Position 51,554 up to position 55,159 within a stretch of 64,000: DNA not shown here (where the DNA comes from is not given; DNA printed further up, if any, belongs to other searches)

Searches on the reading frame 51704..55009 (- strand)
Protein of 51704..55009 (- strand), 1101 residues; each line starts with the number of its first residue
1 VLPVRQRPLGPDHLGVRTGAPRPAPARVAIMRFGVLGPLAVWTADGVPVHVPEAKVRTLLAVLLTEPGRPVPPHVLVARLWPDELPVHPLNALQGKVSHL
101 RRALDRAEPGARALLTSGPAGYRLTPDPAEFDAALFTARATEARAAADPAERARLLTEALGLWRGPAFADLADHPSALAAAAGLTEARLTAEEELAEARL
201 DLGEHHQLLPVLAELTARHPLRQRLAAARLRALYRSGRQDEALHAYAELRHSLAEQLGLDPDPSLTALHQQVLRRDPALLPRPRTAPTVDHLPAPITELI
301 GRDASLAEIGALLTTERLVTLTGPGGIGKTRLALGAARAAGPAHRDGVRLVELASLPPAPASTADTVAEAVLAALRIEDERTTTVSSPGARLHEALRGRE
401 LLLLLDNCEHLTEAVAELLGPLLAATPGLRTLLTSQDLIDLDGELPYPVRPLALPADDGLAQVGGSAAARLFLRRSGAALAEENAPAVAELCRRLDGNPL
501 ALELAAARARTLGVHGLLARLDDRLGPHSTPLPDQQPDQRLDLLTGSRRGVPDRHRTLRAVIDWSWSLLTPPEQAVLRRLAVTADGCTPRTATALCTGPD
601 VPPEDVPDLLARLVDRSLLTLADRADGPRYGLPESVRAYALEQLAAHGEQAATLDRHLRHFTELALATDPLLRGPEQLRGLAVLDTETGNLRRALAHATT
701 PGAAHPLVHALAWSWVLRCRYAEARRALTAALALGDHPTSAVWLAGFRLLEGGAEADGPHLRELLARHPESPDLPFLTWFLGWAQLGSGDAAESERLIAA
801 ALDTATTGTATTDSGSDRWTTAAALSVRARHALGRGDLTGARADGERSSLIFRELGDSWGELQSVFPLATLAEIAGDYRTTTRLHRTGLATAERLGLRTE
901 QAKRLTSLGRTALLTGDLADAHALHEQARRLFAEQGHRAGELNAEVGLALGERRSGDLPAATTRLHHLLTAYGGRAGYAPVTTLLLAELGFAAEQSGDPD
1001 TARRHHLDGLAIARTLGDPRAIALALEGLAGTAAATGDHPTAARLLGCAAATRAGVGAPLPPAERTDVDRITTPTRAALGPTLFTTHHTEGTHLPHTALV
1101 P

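Call 94: search_protein_families(library=pfam, proteins=[window:51704-55009:-])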
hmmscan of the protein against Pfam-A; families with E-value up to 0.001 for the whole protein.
window:51704-55009:- (1101 aa): 5 families
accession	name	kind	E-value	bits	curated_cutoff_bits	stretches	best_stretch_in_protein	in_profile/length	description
PF03704.23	BTAD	-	4.7e-37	128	22.1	1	132-273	2-146/146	Bacterial transcriptional activator domain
PF13424.12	TPR_12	-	1.3e-07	32.1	30.1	1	988-1050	8-72/77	Tetratricopeptide repeat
PF13401.12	AAA_22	-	3.6e-07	31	27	1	315-420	4-105/130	AAA domain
PF00486.34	Trans_reg_C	-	2.1e-06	28.2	26.2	1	55-124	9-77/77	Transcriptional regulatory protein, C terminal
PF07719.23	TPR_2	-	0.00097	19.5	27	0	709-734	5-30/34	Tetratricopeptide repeat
